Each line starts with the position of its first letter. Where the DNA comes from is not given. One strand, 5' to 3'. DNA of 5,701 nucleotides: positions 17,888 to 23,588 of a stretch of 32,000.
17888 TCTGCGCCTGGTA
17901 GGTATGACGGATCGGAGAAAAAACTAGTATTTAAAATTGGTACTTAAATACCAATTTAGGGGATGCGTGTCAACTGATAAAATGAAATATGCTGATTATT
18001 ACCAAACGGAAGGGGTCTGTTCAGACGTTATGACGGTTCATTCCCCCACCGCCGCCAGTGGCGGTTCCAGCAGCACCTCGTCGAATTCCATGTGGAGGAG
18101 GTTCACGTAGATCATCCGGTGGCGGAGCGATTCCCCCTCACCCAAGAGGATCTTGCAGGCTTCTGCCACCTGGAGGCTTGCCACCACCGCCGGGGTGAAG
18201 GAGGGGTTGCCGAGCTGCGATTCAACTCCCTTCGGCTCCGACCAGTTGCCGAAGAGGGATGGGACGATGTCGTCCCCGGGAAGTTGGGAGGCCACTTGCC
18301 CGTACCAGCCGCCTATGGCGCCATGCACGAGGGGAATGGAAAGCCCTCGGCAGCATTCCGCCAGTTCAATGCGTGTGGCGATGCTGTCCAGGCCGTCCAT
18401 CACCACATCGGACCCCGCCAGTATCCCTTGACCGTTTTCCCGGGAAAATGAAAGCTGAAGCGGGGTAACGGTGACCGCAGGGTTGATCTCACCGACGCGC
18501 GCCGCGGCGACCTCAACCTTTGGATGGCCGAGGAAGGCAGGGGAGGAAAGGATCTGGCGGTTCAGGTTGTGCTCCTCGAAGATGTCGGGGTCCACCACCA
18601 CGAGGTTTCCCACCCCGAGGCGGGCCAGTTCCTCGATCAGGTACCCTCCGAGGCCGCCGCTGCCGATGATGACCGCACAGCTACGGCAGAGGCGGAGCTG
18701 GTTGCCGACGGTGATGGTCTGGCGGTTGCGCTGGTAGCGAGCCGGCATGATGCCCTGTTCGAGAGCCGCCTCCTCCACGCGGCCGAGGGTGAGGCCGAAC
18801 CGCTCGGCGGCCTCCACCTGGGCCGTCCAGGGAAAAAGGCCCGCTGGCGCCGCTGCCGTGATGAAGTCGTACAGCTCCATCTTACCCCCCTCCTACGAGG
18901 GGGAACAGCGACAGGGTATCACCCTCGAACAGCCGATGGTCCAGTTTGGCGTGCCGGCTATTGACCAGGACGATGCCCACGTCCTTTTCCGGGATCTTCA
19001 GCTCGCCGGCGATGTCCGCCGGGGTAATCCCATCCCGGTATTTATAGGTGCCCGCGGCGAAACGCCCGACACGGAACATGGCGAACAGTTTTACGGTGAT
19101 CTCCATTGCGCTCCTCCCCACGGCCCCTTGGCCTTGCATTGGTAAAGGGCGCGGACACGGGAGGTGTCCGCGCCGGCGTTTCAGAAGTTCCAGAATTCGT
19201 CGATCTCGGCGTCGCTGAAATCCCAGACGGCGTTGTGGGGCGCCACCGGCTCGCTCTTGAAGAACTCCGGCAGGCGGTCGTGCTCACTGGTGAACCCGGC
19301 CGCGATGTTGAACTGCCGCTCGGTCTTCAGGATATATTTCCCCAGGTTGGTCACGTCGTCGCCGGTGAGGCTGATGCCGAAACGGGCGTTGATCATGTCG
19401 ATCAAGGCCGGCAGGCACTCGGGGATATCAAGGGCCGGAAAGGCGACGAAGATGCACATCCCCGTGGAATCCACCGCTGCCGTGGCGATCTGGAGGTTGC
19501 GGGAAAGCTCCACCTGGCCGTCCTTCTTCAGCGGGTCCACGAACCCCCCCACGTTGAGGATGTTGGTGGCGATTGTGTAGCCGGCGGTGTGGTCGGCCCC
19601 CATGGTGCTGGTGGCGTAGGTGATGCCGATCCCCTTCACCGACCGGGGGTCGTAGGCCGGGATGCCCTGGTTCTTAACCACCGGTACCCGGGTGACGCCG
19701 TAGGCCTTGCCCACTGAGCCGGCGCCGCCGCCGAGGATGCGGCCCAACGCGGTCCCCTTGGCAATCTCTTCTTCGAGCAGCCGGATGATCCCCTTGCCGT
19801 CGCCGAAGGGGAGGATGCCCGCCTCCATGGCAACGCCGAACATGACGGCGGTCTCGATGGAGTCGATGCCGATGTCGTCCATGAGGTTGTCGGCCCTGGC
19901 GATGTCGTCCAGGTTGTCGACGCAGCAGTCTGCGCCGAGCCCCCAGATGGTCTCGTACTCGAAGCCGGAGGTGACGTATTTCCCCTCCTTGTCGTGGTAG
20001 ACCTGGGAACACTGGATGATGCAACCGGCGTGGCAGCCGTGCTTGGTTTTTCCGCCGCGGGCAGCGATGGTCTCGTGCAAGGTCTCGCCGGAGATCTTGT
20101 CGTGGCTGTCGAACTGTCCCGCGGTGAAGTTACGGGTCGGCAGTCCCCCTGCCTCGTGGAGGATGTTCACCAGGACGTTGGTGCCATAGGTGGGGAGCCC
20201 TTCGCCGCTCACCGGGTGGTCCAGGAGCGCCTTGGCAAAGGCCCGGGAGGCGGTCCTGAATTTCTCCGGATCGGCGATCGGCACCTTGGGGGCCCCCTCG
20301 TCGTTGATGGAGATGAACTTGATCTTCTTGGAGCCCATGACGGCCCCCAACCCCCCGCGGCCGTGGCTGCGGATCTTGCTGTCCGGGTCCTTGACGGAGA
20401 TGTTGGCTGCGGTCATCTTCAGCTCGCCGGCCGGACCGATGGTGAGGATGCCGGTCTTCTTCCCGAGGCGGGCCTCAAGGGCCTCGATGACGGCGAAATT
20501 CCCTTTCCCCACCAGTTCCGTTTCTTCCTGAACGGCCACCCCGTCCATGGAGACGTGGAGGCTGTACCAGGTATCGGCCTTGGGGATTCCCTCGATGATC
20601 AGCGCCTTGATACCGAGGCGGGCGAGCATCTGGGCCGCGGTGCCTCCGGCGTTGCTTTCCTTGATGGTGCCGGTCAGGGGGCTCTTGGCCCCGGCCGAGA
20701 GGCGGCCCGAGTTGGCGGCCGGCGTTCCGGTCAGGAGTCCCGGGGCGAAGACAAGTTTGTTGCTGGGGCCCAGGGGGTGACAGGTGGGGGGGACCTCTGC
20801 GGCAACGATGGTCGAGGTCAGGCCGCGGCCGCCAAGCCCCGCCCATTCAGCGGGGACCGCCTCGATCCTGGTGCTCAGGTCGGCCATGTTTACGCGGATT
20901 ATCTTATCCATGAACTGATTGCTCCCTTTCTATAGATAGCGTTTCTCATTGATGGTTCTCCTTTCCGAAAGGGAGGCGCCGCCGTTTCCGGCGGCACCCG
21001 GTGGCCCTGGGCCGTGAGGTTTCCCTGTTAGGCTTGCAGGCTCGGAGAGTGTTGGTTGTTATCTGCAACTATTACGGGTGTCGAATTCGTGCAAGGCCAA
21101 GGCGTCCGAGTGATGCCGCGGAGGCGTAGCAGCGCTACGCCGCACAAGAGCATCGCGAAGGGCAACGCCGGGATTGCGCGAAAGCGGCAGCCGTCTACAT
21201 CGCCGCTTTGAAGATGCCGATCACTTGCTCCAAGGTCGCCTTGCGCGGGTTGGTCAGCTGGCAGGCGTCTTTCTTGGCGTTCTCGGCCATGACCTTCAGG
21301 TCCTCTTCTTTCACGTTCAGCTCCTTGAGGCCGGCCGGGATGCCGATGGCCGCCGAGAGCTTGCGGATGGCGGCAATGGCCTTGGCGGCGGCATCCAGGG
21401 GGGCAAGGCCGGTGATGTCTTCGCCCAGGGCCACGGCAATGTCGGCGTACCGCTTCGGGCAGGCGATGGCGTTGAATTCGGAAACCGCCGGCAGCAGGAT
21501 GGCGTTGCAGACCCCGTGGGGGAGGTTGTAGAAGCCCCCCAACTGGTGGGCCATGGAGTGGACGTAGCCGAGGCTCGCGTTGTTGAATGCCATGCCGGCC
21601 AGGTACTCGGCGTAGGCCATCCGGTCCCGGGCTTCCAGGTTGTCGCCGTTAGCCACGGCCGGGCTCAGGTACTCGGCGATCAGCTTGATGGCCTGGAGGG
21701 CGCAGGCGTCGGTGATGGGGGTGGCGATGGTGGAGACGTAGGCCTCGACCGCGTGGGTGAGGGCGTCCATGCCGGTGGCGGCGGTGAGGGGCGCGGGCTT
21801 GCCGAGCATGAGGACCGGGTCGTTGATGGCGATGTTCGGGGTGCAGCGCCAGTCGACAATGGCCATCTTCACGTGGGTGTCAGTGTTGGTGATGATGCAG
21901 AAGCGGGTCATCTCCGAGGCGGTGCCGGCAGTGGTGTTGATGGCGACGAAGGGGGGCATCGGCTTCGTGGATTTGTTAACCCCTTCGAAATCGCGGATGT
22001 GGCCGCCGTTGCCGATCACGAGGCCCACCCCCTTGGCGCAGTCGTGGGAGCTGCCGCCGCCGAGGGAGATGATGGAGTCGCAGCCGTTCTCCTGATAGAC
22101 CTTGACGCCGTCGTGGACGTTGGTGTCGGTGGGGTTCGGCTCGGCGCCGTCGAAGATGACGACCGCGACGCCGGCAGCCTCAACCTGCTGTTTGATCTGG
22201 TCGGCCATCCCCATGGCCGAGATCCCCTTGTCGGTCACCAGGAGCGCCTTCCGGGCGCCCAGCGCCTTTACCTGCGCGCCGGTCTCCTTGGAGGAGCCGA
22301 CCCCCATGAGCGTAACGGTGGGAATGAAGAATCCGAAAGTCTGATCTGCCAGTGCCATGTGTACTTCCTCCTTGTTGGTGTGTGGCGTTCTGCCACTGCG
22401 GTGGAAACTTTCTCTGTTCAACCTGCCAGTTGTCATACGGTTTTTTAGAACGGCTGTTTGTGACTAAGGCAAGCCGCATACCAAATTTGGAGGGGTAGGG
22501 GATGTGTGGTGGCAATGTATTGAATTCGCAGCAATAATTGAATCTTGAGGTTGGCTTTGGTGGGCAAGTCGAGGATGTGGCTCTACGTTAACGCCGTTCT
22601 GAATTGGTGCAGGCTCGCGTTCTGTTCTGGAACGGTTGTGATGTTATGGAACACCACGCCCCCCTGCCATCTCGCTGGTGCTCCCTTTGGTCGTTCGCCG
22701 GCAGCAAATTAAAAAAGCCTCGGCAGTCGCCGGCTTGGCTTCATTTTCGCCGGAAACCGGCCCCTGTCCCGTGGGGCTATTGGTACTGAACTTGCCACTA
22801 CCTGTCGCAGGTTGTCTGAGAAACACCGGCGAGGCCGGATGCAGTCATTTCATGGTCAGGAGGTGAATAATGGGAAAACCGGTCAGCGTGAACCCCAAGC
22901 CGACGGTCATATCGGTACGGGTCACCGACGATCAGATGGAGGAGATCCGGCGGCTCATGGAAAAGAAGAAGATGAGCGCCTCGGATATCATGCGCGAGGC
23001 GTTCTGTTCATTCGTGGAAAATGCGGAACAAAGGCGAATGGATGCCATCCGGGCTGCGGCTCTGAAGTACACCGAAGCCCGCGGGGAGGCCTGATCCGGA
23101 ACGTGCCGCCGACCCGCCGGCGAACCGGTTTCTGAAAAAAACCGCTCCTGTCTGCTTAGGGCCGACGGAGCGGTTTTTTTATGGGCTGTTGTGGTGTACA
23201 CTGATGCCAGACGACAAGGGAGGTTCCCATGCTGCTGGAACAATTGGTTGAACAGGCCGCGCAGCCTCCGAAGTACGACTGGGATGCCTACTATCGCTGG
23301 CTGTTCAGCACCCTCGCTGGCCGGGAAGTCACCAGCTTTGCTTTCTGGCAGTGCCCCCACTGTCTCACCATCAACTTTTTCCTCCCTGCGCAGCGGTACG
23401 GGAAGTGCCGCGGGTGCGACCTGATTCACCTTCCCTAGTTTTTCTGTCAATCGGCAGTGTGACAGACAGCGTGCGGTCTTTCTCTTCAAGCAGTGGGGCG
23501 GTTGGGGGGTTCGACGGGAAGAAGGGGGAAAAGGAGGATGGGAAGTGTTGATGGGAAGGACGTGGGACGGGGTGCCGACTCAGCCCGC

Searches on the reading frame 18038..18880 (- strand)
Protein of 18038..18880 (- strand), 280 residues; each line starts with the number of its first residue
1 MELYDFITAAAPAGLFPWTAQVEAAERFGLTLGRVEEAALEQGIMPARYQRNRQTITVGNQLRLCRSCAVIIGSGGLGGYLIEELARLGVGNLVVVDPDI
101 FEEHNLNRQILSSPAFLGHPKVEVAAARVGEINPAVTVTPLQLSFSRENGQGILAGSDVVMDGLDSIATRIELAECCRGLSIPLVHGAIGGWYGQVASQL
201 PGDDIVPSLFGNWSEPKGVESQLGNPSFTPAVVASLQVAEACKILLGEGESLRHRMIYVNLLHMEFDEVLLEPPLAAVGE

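Call 12: search_protein_families(library=pfam, proteins=[window:18038-18880:-], max_evalue=0.01)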
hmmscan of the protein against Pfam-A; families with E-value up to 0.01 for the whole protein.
window:18038-18880:- (280 aa): 1 family
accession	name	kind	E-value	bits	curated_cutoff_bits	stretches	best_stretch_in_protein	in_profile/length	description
PF00899.27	ThiF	-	2.4e-49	168.1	28.1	1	49-272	1-230/238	ThiF family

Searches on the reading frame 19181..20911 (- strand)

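Call 12: search_protein_families(library=pfam, proteins=[window:19181-20911:-], max_evalue=0.01)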
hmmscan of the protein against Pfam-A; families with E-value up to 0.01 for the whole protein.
window:19181-20911:- (576 aa): 2 families
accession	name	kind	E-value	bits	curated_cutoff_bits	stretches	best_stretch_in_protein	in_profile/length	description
PF01314.23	AFOR_C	-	1.1e-76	259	27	1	223-557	4-345/385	Aldehyde ferredoxin oxidoreductase, domains 2 & 3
PF02730.20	AFOR_N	-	3.8e-63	213.3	29.8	1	3-204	2-198/199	Aldehyde ferredoxin oxidoreductase, N-terminal domain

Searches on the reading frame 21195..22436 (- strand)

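Call 12: search_protein_families(library=pfam, proteins=[window:21195-22436:-], max_evalue=0.01)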
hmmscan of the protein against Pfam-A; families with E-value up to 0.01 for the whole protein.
window:21195-22436:- (413 aa): 4 families
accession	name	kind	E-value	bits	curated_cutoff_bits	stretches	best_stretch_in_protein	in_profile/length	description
PF25137.1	ADH_Fe_C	-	4.7e-74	248.7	27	1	218-413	1-194/194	Fe-containing alcohol dehydrogenase family, C-terminal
PF00465.25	Fe-ADH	-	5.7e-51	172.9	31.3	1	39-207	1-168/168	Iron-containing alcohol dehydrogenase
PF13685.12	Fe-ADH_2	-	9.8e-11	42.3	28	1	46-138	4-94/149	Iron-containing alcohol dehydrogenase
PF13458.12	Peripla_BP_6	-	0.0082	16.3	31.7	0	51-129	124-201/343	Periplasmic binding protein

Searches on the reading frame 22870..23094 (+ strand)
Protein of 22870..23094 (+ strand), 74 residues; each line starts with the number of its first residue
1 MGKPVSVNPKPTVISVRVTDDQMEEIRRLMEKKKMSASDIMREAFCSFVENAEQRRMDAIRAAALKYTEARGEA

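Call 12: search_protein_families(library=pfam, proteins=[window:22870-23094:+], max_evalue=0.01)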
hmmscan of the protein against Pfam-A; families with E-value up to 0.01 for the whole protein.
window:22870-23094:+ (74 aa): 3 families
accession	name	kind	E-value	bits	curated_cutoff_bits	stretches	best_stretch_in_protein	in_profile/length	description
PF01402.27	RHH_1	-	4.5e-06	26.9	20.5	1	14-45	2-33/39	Ribbon-helix-helix protein, copG family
PF21983.2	NikA-like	-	0.00023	21.6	27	1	9-44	2-37/72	Mobilization protein NikA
PF19807.5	DUF6290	-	0.001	19.7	27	1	12-51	2-41/72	Family of unknown function (DUF6290)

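Call 69: search_protein_families(library=padloc, proteins=[window:22870-23094:+], max_evalue=0.1)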
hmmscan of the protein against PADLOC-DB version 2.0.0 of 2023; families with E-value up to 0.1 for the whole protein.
window:22870-23094:+ (74 aa): 0 families

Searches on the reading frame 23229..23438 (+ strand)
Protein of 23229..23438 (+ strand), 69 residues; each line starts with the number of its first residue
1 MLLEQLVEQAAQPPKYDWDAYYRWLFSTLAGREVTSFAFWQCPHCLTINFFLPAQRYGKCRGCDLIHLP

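Call 12: search_protein_families(library=pfam, proteins=[window:23229-23438:+], max_evalue=0.01)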
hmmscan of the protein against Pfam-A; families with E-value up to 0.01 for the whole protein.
window:23229-23438:+ (69 aa): 2 families
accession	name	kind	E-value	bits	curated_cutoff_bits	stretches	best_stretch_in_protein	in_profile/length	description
PF00641.23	Zn_ribbon_RanBP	-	0.002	17.8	27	1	39-50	4-15/30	Zn-finger in Ran binding protein and others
PF18073.7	Zn_ribbon_LapB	-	0.0025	17.9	25.7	0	39-45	14-20/28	Rubredoxin metal binding domain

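Call 69: search_protein_families(library=padloc, proteins=[window:23229-23438:+], max_evalue=0.1)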
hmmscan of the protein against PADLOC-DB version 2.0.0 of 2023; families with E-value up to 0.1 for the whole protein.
window:23229-23438:+ (69 aa): 0 families
